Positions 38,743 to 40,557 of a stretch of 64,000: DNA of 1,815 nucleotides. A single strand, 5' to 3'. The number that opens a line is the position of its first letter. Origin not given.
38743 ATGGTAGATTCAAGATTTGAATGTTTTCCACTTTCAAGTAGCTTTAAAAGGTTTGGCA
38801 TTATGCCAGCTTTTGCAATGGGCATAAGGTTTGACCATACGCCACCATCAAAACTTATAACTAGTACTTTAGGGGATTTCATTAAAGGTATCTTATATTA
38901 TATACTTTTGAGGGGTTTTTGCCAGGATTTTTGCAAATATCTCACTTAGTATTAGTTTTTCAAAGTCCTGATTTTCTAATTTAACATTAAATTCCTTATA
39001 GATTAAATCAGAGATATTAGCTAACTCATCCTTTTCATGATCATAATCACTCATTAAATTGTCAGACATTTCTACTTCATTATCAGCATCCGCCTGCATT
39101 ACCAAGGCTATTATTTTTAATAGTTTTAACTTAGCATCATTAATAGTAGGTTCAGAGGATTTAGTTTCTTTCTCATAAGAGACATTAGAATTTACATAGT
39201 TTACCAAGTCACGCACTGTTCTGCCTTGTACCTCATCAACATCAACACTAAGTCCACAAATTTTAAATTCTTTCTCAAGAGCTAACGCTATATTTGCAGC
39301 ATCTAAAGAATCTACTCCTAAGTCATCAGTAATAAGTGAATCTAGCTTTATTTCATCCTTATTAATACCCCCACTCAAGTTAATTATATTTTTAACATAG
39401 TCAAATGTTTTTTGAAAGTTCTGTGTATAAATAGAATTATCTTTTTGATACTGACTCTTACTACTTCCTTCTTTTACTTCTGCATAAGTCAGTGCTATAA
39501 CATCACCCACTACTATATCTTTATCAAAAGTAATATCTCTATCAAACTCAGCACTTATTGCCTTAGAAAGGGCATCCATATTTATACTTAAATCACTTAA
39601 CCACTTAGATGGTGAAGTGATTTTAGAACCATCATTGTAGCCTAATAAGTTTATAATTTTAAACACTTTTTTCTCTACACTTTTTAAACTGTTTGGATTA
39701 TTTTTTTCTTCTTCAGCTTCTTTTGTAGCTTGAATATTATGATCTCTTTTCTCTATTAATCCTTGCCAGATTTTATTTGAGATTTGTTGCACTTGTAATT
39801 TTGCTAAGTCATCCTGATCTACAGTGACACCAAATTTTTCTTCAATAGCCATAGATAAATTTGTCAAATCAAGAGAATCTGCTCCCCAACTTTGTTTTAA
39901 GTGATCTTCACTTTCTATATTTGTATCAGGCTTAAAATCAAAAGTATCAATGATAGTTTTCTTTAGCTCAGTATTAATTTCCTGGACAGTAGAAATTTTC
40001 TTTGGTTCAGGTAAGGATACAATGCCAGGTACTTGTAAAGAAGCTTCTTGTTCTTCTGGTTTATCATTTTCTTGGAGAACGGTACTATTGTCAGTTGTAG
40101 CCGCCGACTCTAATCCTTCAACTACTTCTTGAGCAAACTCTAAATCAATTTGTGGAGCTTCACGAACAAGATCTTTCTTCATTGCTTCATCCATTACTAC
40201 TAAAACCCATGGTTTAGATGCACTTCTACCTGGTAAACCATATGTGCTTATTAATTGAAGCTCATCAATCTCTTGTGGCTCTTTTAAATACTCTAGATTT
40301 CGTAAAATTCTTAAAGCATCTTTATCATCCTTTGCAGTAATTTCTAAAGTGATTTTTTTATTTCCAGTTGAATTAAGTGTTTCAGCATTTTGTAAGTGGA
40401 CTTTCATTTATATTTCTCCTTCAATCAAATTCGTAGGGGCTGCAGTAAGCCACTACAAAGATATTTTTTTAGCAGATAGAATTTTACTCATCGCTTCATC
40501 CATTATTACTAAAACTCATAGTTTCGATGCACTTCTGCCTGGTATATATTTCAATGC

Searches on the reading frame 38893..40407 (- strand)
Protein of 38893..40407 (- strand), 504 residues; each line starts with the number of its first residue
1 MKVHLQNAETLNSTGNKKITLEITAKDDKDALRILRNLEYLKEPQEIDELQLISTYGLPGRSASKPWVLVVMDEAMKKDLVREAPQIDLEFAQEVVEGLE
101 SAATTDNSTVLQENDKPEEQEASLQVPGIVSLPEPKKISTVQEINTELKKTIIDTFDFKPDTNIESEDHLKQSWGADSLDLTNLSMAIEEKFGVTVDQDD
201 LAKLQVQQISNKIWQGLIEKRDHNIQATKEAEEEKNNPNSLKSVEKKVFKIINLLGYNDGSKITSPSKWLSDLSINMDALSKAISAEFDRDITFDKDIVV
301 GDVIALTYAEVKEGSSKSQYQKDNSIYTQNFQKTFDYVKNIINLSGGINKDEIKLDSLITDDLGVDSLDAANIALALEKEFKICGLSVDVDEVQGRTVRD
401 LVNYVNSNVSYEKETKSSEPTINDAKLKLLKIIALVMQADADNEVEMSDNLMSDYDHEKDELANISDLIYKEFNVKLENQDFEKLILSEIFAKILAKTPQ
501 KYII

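Call 3: search_protein_families(library=pfam, proteins=[window:38893-40407:-], max_evalue=1)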
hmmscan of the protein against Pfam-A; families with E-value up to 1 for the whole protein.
window:38893-40407:- (504 aa): 3 families
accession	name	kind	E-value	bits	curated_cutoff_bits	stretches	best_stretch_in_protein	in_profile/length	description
PF00550.31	PP-binding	-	5.6e-17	62.2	20.8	2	338-405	3-67/67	Phosphopantetheine attachment site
PF06969.22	HemN_C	-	0.026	15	24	1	187-230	25-63/67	HemN C-terminal domain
PF16844.10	DIMCO_N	-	0.86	10.4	36.7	0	179-228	19-68/91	Dinitrogenase iron-molybdenum cofactor, N-terminal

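Call 5: search_protein_families(library=ncbifam, proteins=[window:38893-40407:-], max_evalue=0.1)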
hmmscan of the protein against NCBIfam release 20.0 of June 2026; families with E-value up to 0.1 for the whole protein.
window:38893-40407:- (504 aa): 16 families
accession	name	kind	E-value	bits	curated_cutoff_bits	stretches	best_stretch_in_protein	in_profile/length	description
NF002148.0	PRK00982.1-2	subfamily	7.5e-22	77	71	2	332-408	3-77/79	acyl carrier protein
NF002149.0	PRK00982.1-3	equivalog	2.5e-17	62.6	106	2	337-409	7-77/78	acyl carrier protein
TIGR00517.1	acyl_carrier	equivalog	3.2e-16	59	70.45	2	332-408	2-76/77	acyl carrier protein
NF002150.0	PRK00982.1-4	subfamily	1.4e-15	57.3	66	2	333-408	5-78/80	acyl carrier protein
NF002151.0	PRK00982.1-5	equivalog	3.5e-14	52.7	92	2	334-408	4-76/78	acyl carrier protein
NF058660.1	cispen_ACP_AmcB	equivalog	4.7e-12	45.9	80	2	159-210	18-69/80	cispentacin biosynthesis acyl carrier protein AmcB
NF005079.0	PRK06508.1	equivalog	6.2e-12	45.7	83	2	333-383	3-53/93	acyl carrier protein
NF002147.0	PRK00982.1-1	equivalog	3.8e-11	42.7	84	2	337-407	11-79/83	acyl carrier protein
NF040636.1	AcpM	exception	1e-09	38.3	146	2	338-408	10-78/93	meromycolate extension acyl carrier protein AcpM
NF006031.0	PRK08172.1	equivalog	1e-08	35.7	76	2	144-205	5-65/82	acyl carrier protein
NF003757.0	PRK05350.1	equivalog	1.3e-07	31.6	65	2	331-408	4-79/83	acyl carrier protein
NF009104.0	PRK12449.1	equivalog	1.5e-07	31.2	70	2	333-407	5-77/80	acyl carrier protein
NF006617.0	PRK09184.1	subfamily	3.1e-07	30.3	70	2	138-200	8-73/96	phosphopantetheine-binding protein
NF004533.0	PRK05883.1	equivalog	0.00039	20.2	72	0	135-202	15-81/100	acyl carrier protein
NF005480.0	PRK07081.1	equivalog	0.00057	19.8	72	0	163-209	21-66/83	acyl carrier protein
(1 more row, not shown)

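Call 7: find_homologous_proteins(query=window:38893-40407:-, max_evalue=0.001)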
Query window:38893-40407:- (504 aa): 3 proteins with E <= 0.001 among 8000 candidates.
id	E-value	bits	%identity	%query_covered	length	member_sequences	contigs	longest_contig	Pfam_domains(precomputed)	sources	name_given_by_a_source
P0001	0.0e+0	1068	100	100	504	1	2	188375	PF00550.32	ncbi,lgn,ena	-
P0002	1.5e-56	211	34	81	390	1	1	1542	PF00550.32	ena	-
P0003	8.7e-36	142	30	69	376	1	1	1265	PF02163.29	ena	-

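Call 11: find_encoding_contigs(protein=P0001, flank=10000, max_places=6)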
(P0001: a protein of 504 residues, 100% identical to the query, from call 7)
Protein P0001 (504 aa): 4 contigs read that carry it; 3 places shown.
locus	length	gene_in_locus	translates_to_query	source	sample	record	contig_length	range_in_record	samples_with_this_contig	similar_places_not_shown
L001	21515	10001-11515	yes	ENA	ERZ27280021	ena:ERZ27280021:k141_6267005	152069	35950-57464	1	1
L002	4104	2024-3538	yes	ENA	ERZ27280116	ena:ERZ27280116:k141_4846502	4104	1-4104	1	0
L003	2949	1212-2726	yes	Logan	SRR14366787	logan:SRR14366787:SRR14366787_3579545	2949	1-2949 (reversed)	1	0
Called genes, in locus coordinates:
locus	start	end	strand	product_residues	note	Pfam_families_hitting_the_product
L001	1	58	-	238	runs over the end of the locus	-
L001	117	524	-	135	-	PF13499:EF-hand_7 (faint), PF00036:EF-hand_1 (faint), PF13405:EF-hand_6 (faint)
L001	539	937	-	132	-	-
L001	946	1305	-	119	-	-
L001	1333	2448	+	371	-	PF00696:AA_kinase, PF01472:PUA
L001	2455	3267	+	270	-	PF00902:TatC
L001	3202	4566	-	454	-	-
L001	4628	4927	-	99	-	PF02201:SWIB, PF26291:SWIB_eIF2D (weak)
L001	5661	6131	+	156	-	-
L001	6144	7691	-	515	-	PF00171:Aldedh, PF05893:LuxC (weak)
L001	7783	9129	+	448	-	PF00206:Lyase_1, PF10397:ADSL_C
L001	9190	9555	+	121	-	-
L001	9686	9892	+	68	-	-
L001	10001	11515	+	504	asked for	PF00550:PP-binding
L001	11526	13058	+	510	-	PF01663:Phosphodiest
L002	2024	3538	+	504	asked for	PF00550:PP-binding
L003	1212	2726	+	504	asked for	PF00550:PP-binding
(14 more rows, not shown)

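Call 15: find_related_loci(query=A2, collection=genome_contigs, flank=10000)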
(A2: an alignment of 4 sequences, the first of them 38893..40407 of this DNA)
Query A2 (504 aa) in genome_contigs; peptide patterns used: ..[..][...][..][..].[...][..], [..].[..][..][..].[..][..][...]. (x = any residue, [..] = any of these).
113 stretches matched a pattern, but none encodes a relative of the query by tblastn (E <= 1e-3).

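Call 21: find_encoding_contigs(protein=P0002, flank=8000, max_places=3)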
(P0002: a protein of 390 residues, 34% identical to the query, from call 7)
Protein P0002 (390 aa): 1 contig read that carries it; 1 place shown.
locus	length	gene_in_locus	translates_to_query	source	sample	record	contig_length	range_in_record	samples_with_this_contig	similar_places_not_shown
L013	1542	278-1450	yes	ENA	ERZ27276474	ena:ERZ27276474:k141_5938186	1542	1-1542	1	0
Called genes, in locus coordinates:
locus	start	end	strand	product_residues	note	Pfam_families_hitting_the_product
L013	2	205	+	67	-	?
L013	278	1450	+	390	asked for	PF00550:PP-binding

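Call 22: find_encoding_contigs(protein=P0003, flank=8000, max_places=3)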
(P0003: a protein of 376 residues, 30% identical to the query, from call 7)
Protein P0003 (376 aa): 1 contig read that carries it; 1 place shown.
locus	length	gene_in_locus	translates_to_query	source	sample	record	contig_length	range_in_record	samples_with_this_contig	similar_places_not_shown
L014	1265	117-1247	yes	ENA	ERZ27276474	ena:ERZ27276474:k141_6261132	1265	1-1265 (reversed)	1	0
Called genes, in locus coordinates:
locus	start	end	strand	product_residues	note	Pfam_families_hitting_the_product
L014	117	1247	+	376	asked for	PF02163:Peptidase_M50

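Call 23: predict_structure(alignment_id=A2)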
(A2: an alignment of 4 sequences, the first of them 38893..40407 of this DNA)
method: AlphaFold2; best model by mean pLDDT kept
length: 504 residues; sequences in the alignment: 4
mean_pLDDT: 40.4   pTM: 0.24
mean pLDDT of the five models: 40.4, 36.4, 36.3, 35.1, 34.1
residues with pLDDT >= 90: 0; 70-90: 7; 50-70: 85; < 50: 412
segments of 3 or more residues with pLDDT < 50: 1-178, 190-195, 201-281, 283-285, 287-330, 383-385, 410-504
pLDDT, mean of each block of 10 residues (from residue 1): 29 32 37 31 28 28 32 27 25 30 29 28 24 29 42 40 40 43 52 48 46 44 44 44 46 39 34 42 48 38 32 32 35 63 66 65 54 69 56 65 59 31 37 36 31 34 38 38 42 39 30
secondary structure, 60 per line:
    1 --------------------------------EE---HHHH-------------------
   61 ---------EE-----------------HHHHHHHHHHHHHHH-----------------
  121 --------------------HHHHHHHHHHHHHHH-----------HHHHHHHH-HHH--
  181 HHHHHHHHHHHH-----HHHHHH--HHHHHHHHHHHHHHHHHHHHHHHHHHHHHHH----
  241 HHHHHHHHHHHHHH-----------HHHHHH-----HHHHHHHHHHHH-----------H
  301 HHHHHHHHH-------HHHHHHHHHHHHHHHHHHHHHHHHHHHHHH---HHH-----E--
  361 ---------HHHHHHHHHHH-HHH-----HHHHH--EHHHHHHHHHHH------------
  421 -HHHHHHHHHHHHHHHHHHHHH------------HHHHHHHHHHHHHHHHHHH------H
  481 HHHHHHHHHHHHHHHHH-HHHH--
elements in order: H38-41 H89-103 H141-155 H167-174 H181-192 H198-203 H206-236 H241-254 H266-271 H277-288 H300-309 H317-346 H370-380 H390-394 H398-408 H422-442 H455-473 H480-497 H499-502

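Call 53: find_encoding_contigs(protein=P0008, flank=5000, max_places=3)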
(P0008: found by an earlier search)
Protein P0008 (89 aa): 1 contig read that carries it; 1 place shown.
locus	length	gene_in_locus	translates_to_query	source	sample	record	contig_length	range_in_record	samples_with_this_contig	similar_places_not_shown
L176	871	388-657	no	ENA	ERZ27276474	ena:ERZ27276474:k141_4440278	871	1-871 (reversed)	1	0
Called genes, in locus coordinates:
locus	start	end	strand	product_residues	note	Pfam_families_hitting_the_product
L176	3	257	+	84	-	?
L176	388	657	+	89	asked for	-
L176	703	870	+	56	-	?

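Call 65: search_solved_structures(query=window:38893-40407:-, max_evalue=0.01)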
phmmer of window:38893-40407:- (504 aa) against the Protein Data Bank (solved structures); distinct sequences matched with E-value up to 0.01: 70 (the best 60 are shown).
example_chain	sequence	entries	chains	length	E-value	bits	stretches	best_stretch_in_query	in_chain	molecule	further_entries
3gzl_A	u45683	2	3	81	1.9e-09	40.5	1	331-408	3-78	Acyl carrier protein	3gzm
2fq0_A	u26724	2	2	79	3e-09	39.8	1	332-408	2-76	acyl carrier protein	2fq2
4dxe_H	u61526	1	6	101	3e-08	36.6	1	322-407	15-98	Acyl carrier protein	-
2ehs_A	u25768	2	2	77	7.9e-07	31.9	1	337-409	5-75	Acyl carrier protein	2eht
6lvt_A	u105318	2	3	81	2.2e-06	30.4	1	332-407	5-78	Acyl carrier protein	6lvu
2l0q_A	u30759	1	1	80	2.2e-06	30.4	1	336-408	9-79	Acyl carrier protein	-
1x3o_A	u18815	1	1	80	5.5e-06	29.1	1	332-408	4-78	acyl carrier protein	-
8iuf_AB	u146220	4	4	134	8.3e-06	28.5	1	334-405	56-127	NDUFAB1-alpha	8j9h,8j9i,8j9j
2x2b_A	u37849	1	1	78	1e-05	28.2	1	334-407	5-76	ACYL CARRIER PROTEIN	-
1hy8_A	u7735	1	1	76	1.4e-05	27.7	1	334-407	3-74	ACYL CARRIER PROTEIN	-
9ka7_C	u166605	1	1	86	1.9e-05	27.3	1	336-408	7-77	Acyl carrier protein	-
6u0j_B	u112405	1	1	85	1.9e-05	27.3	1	336-408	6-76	Acyl carrier protein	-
3ejb_A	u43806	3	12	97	2e-05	27.3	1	335-408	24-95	Acyl carrier protein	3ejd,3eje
2k92_A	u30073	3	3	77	2e-05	27.2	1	336-408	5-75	Acyl carrier protein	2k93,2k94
9ka6_C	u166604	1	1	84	2.1e-05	27.2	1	337-408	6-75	Acyl carrier protein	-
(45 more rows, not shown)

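Call 73: search_protein_families(library=padloc, proteins=[window:38893-40407:-], max_evalue=0.01)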
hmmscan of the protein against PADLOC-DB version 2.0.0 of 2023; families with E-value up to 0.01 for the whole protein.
window:38893-40407:- (504 aa): 0 families

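Call 74: search_protein_families(library=phrogs, proteins=[window:38893-40407:-], max_evalue=0.01)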
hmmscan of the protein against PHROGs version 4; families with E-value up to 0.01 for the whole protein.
window:38893-40407:- (504 aa): 5 families
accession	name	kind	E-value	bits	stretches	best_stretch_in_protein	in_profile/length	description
phrog_5934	-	moron, auxiliary metabolic gene and host takeover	1.3e-12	48.7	2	332-409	13-88/93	acyl carrier protein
phrog_14581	-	unknown function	2.3e-08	34.9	1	334-404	12-78/85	-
phrog_27464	-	unknown function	2.4e-05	25.2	0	346-404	39-94/157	-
phrog_4154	-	moron, auxiliary metabolic gene and host takeover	0.0014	19.9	0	147-201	32-87/108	acyl carrier protein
phrog_18343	-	unknown function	0.0053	17.9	1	151-205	72-125/138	-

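Call 86: find_encoding_contigs(protein=P0006, flank=5000, max_places=3)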
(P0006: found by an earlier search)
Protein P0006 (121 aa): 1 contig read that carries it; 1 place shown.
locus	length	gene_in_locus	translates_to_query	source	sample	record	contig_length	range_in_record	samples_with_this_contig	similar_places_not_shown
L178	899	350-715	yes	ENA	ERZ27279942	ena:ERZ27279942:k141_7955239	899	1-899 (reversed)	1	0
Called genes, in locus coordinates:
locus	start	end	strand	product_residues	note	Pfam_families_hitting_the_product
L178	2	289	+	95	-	?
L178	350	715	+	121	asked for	-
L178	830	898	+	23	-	?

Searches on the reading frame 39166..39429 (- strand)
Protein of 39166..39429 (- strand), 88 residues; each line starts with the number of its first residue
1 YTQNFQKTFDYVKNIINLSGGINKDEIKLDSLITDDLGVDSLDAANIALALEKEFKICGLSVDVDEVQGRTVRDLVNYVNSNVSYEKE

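Call 56: find_homologous_proteins(query=window:39166-39429:-, max_evalue=0.001)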
Query seq(88 aa): 1 candidates shared short words with the query, none scored E <= 0.001.

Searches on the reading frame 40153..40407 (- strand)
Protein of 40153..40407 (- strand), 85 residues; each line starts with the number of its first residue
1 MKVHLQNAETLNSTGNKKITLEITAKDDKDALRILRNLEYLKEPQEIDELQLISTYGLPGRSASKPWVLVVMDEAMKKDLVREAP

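Call 32: search_protein_representatives(alignment_id=A3)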
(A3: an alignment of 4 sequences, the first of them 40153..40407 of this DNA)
Query: 4 sequences, 87 profile positions. Proteins with E-value up to 0.001 (for the whole library): 5; up to 1e-10: 3; up to 1e-30: 2. The best 5 are listed.
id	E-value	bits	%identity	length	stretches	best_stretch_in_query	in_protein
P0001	7.7e-42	157.0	-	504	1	1-83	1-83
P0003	1.7e-40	152.7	-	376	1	1-87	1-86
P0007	2.3e-26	107.4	-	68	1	1-66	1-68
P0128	1.9e-05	40.4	-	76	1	1-74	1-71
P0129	1.4e-04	37.6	-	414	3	38-79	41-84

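Call 34: find_related_loci(query=A3, collection=metagenome_contigs, flank=10000)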
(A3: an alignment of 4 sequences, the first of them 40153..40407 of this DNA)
Query A3 (85 aa) in metagenome_contigs; peptide patterns used: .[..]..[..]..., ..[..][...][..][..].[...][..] (x = any residue, [..] = any of these).
145 stretches matched a pattern, but none encodes a relative of the query by tblastn (E <= 1e-3).

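Call 75: predict_structure(alignment_id=A9)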
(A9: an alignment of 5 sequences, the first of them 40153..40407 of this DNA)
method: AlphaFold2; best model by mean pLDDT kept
length: 85 residues; sequences in the alignment: 5
mean_pLDDT: 66.2   pTM: 0.47
mean pLDDT of the five models: 66.2, 61.2, 54.5, 46.8, 46.8
residues with pLDDT >= 90: 0; 70-90: 31; 50-70: 45; < 50: 9
segments of 3 or more residues with pLDDT < 50: 77-85
pLDDT, mean of each block of 10 residues (from residue 1): 78 79 74 64 64 64 67 55 38
secondary structure, 60 per line:
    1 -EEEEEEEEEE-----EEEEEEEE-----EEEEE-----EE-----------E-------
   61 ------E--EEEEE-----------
elements in order: E2-11 E17-24 E30-34 E70-74

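Call 77: fold_search(model_id=the predicted structure, library=pdb)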
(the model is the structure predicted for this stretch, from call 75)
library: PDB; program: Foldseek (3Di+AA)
matches with E <= 10: 9; with E <= 0.001: 0
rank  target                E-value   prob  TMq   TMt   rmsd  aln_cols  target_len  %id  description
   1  8bi8_A                6.4e+00  0.10  0.21  0.47   2.4        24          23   21  Structure of a cyclic beta-hairpin peptide derived from neuronal nitric oxide synthase (released 2022-12-21)
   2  6co6_A                6.8e+00  0.20  0.23  0.07   2.9        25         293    8  Crystal structure of Rhodococcus jostii RHA1 IpdAB (released 2018-03-28)
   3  6co9_A                6.8e+00  0.20  0.23  0.07   2.8        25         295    8  Crystal structure of Rhodococcus jostii RHA1 IpdAB COCHEA-COA complex (released 2018-03-28)
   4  6coj_A                6.8e+00  0.20  0.23  0.07   2.9        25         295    8  Crystal structure of Rhodococcus jostii RHA1 IpdAB E105A COCHEA-COA complex (released 2018-03-28)
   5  6phv                  8.2e+00  0.02  0.25  0.05   7.7        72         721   15  SpAga galactose product complex structure (released 2019-10-02)
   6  6jza                  8.7e+00  0.02  0.17  0.18   6.2        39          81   13  Structure of Fstl1 (released 2019-08-21)
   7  8so5_L                8.7e+00  0.02  0.16  0.05  10.1        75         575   13  Crystal structure of the engineered quorum quenching acylase MacQ variant M1 - acylated form (released 2024-04-03)
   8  7wff_c                9.9e+00  0.09  0.24  0.16   6.7        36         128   11  Subcomplexes B,M and L in the Cylic electron transfer supercomplex NDH-PSI from Arabidopsis (released 2022-03-16)
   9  6phu                  9.9e+00  0.02  0.25  0.05   7.7        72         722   15  SpAga wild type apo structure (released 2019-10-02)

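Call 92: find_related_loci(query=A3, collection=viral_contigs, flank=5000)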
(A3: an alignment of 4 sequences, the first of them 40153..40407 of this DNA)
Query A3 (85 aa) in viral_contigs; peptide patterns used: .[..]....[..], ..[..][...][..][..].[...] (x = any residue, [..] = any of these).
449 stretches matched a pattern, but none encodes a relative of the query by tblastn (E <= 1e-3).
